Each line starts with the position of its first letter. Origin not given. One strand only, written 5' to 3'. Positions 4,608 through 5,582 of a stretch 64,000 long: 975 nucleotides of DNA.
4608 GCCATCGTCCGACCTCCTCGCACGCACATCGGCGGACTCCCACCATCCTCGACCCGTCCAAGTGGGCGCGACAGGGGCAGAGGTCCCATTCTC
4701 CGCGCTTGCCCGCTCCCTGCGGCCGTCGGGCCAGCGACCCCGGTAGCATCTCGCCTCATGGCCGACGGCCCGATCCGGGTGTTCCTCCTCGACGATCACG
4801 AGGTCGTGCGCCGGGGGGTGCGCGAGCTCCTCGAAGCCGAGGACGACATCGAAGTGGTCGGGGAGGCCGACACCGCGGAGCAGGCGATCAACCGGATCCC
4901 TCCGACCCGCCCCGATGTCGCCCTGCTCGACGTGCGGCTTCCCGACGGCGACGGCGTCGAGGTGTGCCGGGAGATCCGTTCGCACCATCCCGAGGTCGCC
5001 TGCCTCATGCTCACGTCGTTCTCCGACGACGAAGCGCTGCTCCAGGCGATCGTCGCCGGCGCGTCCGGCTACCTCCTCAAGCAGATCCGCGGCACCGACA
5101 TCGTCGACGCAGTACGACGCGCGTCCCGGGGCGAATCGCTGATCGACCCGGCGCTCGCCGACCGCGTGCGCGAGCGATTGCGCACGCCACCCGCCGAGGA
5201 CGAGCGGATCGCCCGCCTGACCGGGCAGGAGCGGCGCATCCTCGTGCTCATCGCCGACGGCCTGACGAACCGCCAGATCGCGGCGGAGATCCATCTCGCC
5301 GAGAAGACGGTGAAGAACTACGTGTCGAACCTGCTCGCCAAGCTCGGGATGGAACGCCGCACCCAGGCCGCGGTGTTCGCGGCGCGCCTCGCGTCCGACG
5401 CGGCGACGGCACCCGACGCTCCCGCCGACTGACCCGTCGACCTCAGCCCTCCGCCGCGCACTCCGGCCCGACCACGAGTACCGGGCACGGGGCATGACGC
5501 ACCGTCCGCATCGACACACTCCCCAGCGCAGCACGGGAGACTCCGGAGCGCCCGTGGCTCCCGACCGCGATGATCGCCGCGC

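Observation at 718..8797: Four identically spaced GGGACC..CCCC boxes define a DevR/DosR-type regulon island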

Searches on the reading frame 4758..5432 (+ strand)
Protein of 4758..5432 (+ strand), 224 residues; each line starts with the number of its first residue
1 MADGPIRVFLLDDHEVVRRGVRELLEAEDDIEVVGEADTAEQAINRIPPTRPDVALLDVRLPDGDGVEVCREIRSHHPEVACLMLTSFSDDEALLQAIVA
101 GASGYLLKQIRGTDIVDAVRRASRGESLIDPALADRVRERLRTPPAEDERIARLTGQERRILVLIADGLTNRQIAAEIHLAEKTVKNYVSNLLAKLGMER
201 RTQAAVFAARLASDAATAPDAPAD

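Call 6: search_protein_families(library=pfam, proteins=[window:4758-5432:+])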
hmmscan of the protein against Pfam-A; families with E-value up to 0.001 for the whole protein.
window:4758-5432:+ (224 aa): 4 families
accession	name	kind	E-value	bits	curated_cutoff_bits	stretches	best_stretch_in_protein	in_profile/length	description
PF00072.30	Response_reg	-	4.2e-28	98.2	30.2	1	8-120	1-111/111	Response regulator receiver domain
PF00196.25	GerE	-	2.2e-17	62.9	23.5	1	153-208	2-57/57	Bacterial regulatory proteins, luxR family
PF08281.18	Sigma70_r4_2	-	1.3e-08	34.8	25.7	1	149-196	6-54/54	Sigma-70, region 4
PF13412.12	HTH_24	-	0.00059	19.8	21.9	0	157-194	4-43/48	Winged helix-turn-helix DNA-binding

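Call 7: search_solved_structures(query=window:4758-5432:+, show_alignments=3)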
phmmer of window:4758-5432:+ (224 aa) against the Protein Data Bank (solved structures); distinct sequences matched with E-value up to 0.001: 245 (the best 60 are shown).
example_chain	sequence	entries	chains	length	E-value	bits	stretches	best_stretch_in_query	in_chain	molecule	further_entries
3c3w_A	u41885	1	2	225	6.9e-70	238.2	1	6-213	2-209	TWO COMPONENT TRANSCRIPTIONAL REGULATORY PROTEIN DEVR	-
5hev_A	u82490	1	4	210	1.4e-47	165.4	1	6-209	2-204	Response regulator protein VraR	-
7ve6_A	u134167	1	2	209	2e-47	164.9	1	6-209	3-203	Response regulator protein VraR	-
4gvp_A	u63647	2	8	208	2.3e-47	164.7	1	6-209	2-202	Response regulator protein vraR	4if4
1a04_A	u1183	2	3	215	6.3e-35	124.1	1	5-208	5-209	NITRATE/NITRITE RESPONSE REGULATOR PROTEIN NARL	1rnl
4yn8_A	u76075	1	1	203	1.6e-30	109.7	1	4-210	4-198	Response regulator ChrA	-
4ldz_A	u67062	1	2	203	8.3e-28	100.8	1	5-205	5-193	Transcriptional regulatory protein DesR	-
4zmr_A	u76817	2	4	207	1.6e-24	90.1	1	6-208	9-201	Response regulator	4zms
4hye_A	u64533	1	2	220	2.1e-24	89.7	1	6-208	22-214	Response regulator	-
3eul_A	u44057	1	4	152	1.3e-21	80.6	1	6-136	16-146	POSSIBLE NITRATE/NITRITE RESPONSE TRANSCRIPTIONAL REGULATORY PROTEIN NARL (DNA-binding res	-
1zlj_A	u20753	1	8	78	8.6e-21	77.9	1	150-213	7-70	Dormancy Survival Regulator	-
1zlk_A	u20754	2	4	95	1.3e-20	77.3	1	150-213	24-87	Dormancy Survival Regulator | TWO COMPONENT TRANSCRIPTIONAL REGULATORY PROTEIN DEVR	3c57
5vxn_A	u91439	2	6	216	4.8e-20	75.5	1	7-201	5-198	Transcriptional regulatory protein RcsB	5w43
5o8y_A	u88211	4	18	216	5.2e-20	75.4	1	7-201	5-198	Transcriptional regulatory protein RcsB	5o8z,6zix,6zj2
6eo2_A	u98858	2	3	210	5.7e-20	75.2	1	7-200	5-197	Transcriptional regulatory protein RcsB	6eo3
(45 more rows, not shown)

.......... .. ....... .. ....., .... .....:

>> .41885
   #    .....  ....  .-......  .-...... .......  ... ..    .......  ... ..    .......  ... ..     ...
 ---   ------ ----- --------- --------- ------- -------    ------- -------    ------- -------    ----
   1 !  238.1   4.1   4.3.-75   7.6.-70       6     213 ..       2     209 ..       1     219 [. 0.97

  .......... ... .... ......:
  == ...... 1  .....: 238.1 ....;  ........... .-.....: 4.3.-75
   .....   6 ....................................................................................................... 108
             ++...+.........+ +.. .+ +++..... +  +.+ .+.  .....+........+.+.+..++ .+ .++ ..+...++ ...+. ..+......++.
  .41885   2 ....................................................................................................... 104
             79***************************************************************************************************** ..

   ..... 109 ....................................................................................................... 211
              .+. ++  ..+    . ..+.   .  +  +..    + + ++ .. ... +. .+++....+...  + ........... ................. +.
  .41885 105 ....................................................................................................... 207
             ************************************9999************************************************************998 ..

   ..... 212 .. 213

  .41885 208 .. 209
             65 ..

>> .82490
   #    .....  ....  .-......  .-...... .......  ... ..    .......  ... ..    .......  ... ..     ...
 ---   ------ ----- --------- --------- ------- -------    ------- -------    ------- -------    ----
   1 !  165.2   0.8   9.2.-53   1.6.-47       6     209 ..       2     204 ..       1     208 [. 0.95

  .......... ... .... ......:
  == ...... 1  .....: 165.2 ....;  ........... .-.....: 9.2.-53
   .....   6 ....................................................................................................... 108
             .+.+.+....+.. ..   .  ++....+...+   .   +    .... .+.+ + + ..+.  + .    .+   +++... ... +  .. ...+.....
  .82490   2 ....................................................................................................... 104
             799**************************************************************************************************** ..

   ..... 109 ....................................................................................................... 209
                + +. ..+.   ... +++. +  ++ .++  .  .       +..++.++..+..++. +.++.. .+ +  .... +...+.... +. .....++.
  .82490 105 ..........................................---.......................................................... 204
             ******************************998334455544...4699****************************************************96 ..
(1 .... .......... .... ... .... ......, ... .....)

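Call 8: find_encoding_contigs(protein=window:4758-5432:+, flank=10000, max_places=6)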
Protein window:4758-5432:+ (224 aa): no gene with exactly this product is on record in the collection.

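Call 16: find_related_loci(query=window:4758-5432:+, collection=genome_contigs, flank=10000)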
Query window:4758-5432:+ (224 aa) in genome_contigs; peptide patterns used: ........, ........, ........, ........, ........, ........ (x = any residue, [..] = any of these).
599 stretches matched a pattern (row limit reached: there are more); 538 encode a relative of the query (tblastn E <= 1e-3); the best 80 are kept; 80 distinct loci.
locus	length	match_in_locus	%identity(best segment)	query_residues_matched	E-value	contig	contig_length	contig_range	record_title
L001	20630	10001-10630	86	5-214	4e-116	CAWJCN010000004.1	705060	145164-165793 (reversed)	MAG: uncultured Actinomycetes bacterium isolate MFD04944.bin.1.334 genome assembly, contig: contig_36068, whole genome s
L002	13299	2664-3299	83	3-214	4e-113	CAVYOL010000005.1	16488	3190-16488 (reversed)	MAG: uncultured Acidimicrobiia bacterium isolate MFD05841.bin.2.228 genome assembly, contig: contig_45813, whole genome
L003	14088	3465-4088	76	4-211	6e-105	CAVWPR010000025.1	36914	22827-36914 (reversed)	MAG: uncultured Acidimicrobiia bacterium isolate MFD05442.bin.2.295 genome assembly, contig: contig_29376, whole genome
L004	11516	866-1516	74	3-219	9e-104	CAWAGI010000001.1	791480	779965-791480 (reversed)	MAG: uncultured Actinomycetes bacterium isolate MFD04944.bin.2.34 genome assembly, contig: contig_10285, whole genome sh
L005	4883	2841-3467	78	5-213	5e-104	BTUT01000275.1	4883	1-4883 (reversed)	MAG: Acidimicrobiia bacterium AMX-MBFR-46 DNA, sequence275, whole genome shotgun sequence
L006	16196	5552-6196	73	4-218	7e-103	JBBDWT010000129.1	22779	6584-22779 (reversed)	MAG: Acidimicrobiia bacterium isolate LejiaD_71_17 Lejia_D_3683_length_22779_cov_10, whole genome shotgun sequence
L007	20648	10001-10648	73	6-221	8e-103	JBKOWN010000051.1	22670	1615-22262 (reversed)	MAG: Actinomycetota bacterium isolate GM_EKS_MAG_00015 GM_EKS_000000389289, whole genome shotgun sequence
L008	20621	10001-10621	75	5-211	1e-102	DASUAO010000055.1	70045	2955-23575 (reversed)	MAG TPA_asm: Acidimicrobiia bacterium isolate SMAG_U2497 k141_44156, whole genome shotgun sequence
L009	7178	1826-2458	75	6-216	2e-102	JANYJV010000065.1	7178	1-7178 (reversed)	MAG: Acidimicrobiia bacterium isolate GL140_4_metabinner_23 GL140_4_k141_266646, whole genome shotgun sequence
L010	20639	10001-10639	75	3-215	4e-102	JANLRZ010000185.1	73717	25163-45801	MAG: Acidimicrobiia bacterium isolate OTE_25_metabat_69 OTE_25_k141_2772490, whole genome shotgun sequence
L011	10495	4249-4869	77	7-214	5e-102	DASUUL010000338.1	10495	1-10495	MAG TPA_asm: Acidimicrobiia bacterium isolate SMAG_U1788 k141_236501, whole genome shotgun sequence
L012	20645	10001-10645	73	5-219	2e-100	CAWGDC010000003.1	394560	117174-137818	MAG: uncultured Actinomycetes bacterium isolate MFD02248.bin.2.1 genome assembly, contig: contig_34177, whole genome sho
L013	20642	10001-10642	75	1-214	2e-99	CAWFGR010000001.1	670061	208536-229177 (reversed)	MAG: uncultured Actinomycetes bacterium isolate MFD04944.bin.2.41 genome assembly, contig: contig_25807, whole genome sh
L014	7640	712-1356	75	6-219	4e-99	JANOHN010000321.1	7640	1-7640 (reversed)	MAG: Acidimicrobiia bacterium isolate SOY_63_metabat_465 SOY_63_k141_3394944, whole genome shotgun sequence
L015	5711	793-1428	72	3-214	7e-99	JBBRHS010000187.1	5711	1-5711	MAG: Acidimicrobiia bacterium isolate Co_metawrap_2730 Cmw_2730_k141_9200876_length_5711_cov_10.0000, whole genome shotg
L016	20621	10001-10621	74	3-209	4e-98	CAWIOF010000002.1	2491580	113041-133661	MAG: uncultured Actinomycetes bacterium isolate MFD05442.bin.2.274 genome assembly, contig: contig_3506, whole genome sh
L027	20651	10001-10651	69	6-224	5e-94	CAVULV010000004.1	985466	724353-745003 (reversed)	MAG: uncultured Acidimicrobiaceae bacterium isolate MFD06435.bin.3.359 genome assembly, contig: contig_35946, whole geno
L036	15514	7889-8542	70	5-223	3e-93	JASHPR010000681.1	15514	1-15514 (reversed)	MAG: Streptosporangiaceae bacterium isolate JOPF054 JOPF_A10C_contig_283123, whole genome shotgun sequence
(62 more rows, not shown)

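Call 34: search_protein_families(library=pfam, proteins=[L001:13681-16224:-, L002:5248-6852:-, L012:12833-14989:+, L006:12102-13559:-, L016:7987-9999:+, L001:5516-6280:+, L002:6840-7199:+, L011:8491-8844:+, L027:1844-2524:-, L036:11649-13367:-])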
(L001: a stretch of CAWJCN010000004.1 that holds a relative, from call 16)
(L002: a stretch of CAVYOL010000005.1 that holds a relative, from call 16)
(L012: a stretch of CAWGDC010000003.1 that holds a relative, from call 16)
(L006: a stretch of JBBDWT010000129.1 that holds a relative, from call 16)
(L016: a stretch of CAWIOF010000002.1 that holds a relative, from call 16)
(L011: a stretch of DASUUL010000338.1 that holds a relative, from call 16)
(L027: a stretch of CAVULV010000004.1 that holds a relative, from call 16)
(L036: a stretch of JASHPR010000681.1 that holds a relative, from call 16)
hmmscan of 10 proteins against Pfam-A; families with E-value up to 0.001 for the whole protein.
L001:13681-16224:- (847 aa): 9 families
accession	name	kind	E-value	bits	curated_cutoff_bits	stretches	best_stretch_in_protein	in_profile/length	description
PF00989.32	PAS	-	3.8e-26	91.8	22.6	2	400-508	6-113/113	PAS fold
PF13426.13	PAS_9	-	7.9e-22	77.9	27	2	405-510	1-103/103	PAS domain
PF08448.16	PAS_4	-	8.5e-18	65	23.1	2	401-511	1-108/110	PAS fold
PF13188.13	PAS_8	-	3.3e-14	52.6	21.8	1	400-447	6-50/65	PAS domain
PF02518.31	HATPase_c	-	2.9e-11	44.2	26.4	1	761-845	5-109/111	Histidine kinase-, DNA gyrase B-, and HSP90-like ATPase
PF07730.19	HisKA_3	-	1.4e-10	42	24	1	655-717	2-66/68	Histidine kinase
PF08447.18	PAS_3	-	3.7e-08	33.9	25.6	0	543-629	2-89/89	PAS fold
PF24820.1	Diguanyl_cycl_sensor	-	0.0002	21.7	28.1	1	401-506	2-108/109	Diguanylate cyclase-like sensor domain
PF12860.13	PAS_7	-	0.00025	21.6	27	0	404-515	4-114/115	PAS fold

L002:5248-6852:- (534 aa): 9 families
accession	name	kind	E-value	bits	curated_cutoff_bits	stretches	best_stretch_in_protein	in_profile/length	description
PF00989.32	PAS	-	6.7e-26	91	22.6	2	87-195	6-113/113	PAS fold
PF13426.13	PAS_9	-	1e-23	84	27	2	92-197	1-103/103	PAS domain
PF08448.16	PAS_4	-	1.7e-20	73.7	23.1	2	88-199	1-109/110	PAS fold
PF13188.13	PAS_8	-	7.5e-14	51.5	21.8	1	87-135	6-51/65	PAS domain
PF07730.19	HisKA_3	-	8.1e-11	42.8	24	1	342-404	2-66/68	Histidine kinase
PF02518.31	HATPase_c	-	1.2e-10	42.2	26.4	1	451-531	8-108/111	Histidine kinase-, DNA gyrase B-, and HSP90-like ATPase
PF08447.18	PAS_3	-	3.4e-09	37.3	25.6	0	230-315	2-88/89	PAS fold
PF24820.1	Diguanyl_cycl_sensor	-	1.4e-06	28.6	28.1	1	88-194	2-109/109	Diguanylate cyclase-like sensor domain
PF12860.13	PAS_7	-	8.7e-05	23.1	27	1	91-202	4-114/115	PAS fold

L012:12833-14989:+ (718 aa): 10 families
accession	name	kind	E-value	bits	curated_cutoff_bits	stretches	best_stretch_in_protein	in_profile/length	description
PF13426.13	PAS_9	-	2.6e-31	108.4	27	2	273-377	2-103/103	PAS domain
PF00989.32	PAS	-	2.8e-31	108.3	22.6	2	266-375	5-113/113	PAS fold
PF08448.16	PAS_4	-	3.7e-28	98.4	23.1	2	268-379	1-109/110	PAS fold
PF13188.13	PAS_8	-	6.4e-18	64.4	21.8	2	267-314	6-54/65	PAS domain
PF07730.19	HisKA_3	-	7.9e-16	58.8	24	1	522-587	2-67/68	Histidine kinase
PF02518.31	HATPase_c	-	4.5e-10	40.4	26.4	1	629-715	4-109/111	Histidine kinase-, DNA gyrase B-, and HSP90-like ATPase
PF12860.13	PAS_7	-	1.3e-08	35.4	27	1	268-382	1-114/115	PAS fold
PF24820.1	Diguanyl_cycl_sensor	-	3.5e-08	33.8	28.1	1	267-368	1-104/109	Diguanylate cyclase-like sensor domain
PF08447.18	PAS_3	-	8.4e-06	26.4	25.6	0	285-368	2-83/89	PAS fold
PF13581.12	HATPase_c_2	-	6.2e-05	23.5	27.4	1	623-684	24-89/127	Histidine kinase-like ATPase domain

L006:12102-13559:- (485 aa): 10 families
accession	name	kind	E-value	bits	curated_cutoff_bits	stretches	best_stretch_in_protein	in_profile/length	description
PF13426.13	PAS_9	-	2.1e-27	95.8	27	2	40-145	1-103/103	PAS domain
PF00989.32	PAS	-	2.7e-26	92.2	22.6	2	34-143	5-113/113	PAS fold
PF08448.16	PAS_4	-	6e-24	84.8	23.1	2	36-146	1-108/110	PAS fold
PF13188.13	PAS_8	-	3.1e-16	59.1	21.8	2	34-83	5-55/65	PAS domain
PF07730.19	HisKA_3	-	2.7e-12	47.5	24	1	290-350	2-64/68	Histidine kinase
PF02518.31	HATPase_c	-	2.6e-09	37.9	26.4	1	397-481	5-109/111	Histidine kinase-, DNA gyrase B-, and HSP90-like ATPase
PF24820.1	Diguanyl_cycl_sensor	-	1.9e-08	34.6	28.1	1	40-141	6-108/109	Diguanylate cyclase-like sensor domain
PF08447.18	PAS_3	-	0.0002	22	25.6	0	178-263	2-88/89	PAS fold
PF12860.13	PAS_7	-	0.00061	20.4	27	0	39-148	4-112/115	PAS fold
PF13581.12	HATPase_c_2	-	0.00073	20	27.4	0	391-462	25-100/127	Histidine kinase-like ATPase domain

L016:7987-9999:+ (670 aa): 6 families
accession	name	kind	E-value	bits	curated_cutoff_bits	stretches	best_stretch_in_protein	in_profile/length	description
PF13185.12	GAF_2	-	7.2e-33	114.1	28.6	2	149-288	2-136/136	GAF domain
PF01590.32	GAF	-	5.7e-29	101.8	22.4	2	151-287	2-133/133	GAF domain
PF13492.12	GAF_3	-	1.6e-21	77.5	27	2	319-456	2-128/129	GAF domain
PF07730.19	HisKA_3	-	2.8e-12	47.4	24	1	473-533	2-65/68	Histidine kinase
PF02518.31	HATPase_c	-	8.4e-10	39.5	26.4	1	580-660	8-108/111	Histidine kinase-, DNA gyrase B-, and HSP90-like ATPase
PF13581.12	HATPase_c_2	-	0.0002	21.8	27.4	1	569-629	23-89/127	Histidine kinase-like ATPase domain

L001:5516-6280:+ (254 aa): 4 families
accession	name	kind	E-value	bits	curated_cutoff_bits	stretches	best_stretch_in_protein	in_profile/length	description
PF00005.33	ABC_tran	-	1.4e-33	116.9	25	1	43-191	1-136/137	ABC transporter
PF13304.12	AAA_21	-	1e-08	36.1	27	0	55-111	1-60/304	AAA domain, putative AbiEii toxin, Type IV TA system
PF13191.12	AAA_16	-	0.00039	21.4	32.6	0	51-201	22-151/167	AAA ATPase domain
PF02463.25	SMC_N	-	0.00088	19.2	40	0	54-73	25-44/220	RecF/RecN/SMC N terminal domain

L002:6840-7199:+ (119 aa): 1 family
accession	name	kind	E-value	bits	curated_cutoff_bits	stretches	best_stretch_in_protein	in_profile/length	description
PF02627.25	CMD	-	7.8e-18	64.7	23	1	23-99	1-77/84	Carboxymuconolactone decarboxylase family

L011:8491-8844:+ (117 aa): 0 families

L027:1844-2524:- (226 aa): 4 families
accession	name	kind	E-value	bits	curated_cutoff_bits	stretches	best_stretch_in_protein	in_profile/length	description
PF12900.13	Pyridox_ox_2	-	1.7e-20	73.8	27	1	98-216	2-140/140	Pyridoxamine 5'-phosphate oxidase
PF01381.28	HTH_3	-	2.1e-08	34.5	23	1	18-73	1-55/55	Helix-turn-helix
PF13560.12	HTH_31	-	7.6e-05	23.4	27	1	13-48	1-36/64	Helix-turn-helix domain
PF12844.13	HTH_19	-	0.00069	19.9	30.2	0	16-49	2-35/64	Helix-turn-helix domain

L036:11649-13367:- (572 aa): 5 families
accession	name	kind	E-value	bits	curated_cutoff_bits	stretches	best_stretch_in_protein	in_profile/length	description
PF14791.11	DNA_pol_B_thumb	-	8.6e-24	83.6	25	1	254-316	1-63/63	DNA polymerase beta thumb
PF14716.13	HHH_8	-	1.6e-16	60.9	30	1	4-77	2-73/73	Helix-hairpin-helix domain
PF02811.25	PHP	-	2.3e-13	51.3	26.4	1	341-501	1-163/164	PHP domain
PF14520.12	HHH_5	-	4.1e-10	40.4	27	1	92-147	2-55/57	Helix-hairpin-helix domain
PF00633.29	HHH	-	0.00034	20.8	24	0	84-110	3-29/30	Helix-hairpin-helix motif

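Call 48: search_protein_families(library=ncbifam, proteins=[window:4758-5432:+], max_evalue=0.001)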
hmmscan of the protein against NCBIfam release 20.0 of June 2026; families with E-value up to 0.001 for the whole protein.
window:4758-5432:+ (224 aa): 98 families (the best 25 are shown)
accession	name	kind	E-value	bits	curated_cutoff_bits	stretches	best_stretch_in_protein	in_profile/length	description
NF047785.1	respo_reg_MadR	equivalog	4.4e-54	183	300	1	6-210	1-205/209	MadR family response regulator transcription factor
NF007935.0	PRK10651.1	equivalog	2.9e-48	163.9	250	1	3-209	4-211/216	two-component system response regulator NarL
NF052445.1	RespRegMctR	equivalog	1.8e-39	135.3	300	1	5-201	1-192/205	two-component system response regulator MctR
NF011896.0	PRK15369.1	equivalog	1.5e-37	129.3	242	1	6-212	4-208/211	two component system response regulator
NF007018.1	PRK09483.1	equivalog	7.5e-35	120.5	280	1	6-205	2-200/217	UvrY/SirA/GacA family response regulator transcription factor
NF007708.0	PRK10403.1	equivalog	2.2e-33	115.5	343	1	5-207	6-207/215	nitrate/nitrite response regulator protein NarP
NF007685.0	PRK10360.1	equivalog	7.8e-26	91.1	258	1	6-200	2-184/196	response regulator transcription factor UhpA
NF041830.1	RR_TF_ErdR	exception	2e-23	83.2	390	1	8-213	4-210/213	response regulator transcription factor ErdR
NF007403.0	PRK09935.1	equivalog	2.9e-23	82.6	271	1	5-200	3-196/210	fimbria biosynthesis transcriptional regulator FimZ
NF007419.0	PRK09958.1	equivalog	8e-23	81.1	251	1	9-209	4-199/204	acid-sensing system DNA-binding response regulator EvgA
NF006900.1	PRK09390.1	equivalog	2.3e-21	76.3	255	1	7-198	6-187/203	response regulator FixJ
NF001965.0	PRK00742.1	subfamily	1.6e-20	73.6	293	1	5-115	3-112/357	chemotaxis-specific protein-glutamate methyltransferase CheB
NF041367.1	CheY_Halo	equivalog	3.2e-20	72.6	200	1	8-120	1-111/114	chemotaxis protein CheY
NF008098.0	PRK10840.1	equivalog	8.1e-19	68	235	1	6-200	4-197/216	response regulator transcription factor RcsB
NF040749.1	tetrathio_RR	equivalog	6.4e-18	65.2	290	1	8-198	2-178/191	tetrathionate respiration response regulator TtrR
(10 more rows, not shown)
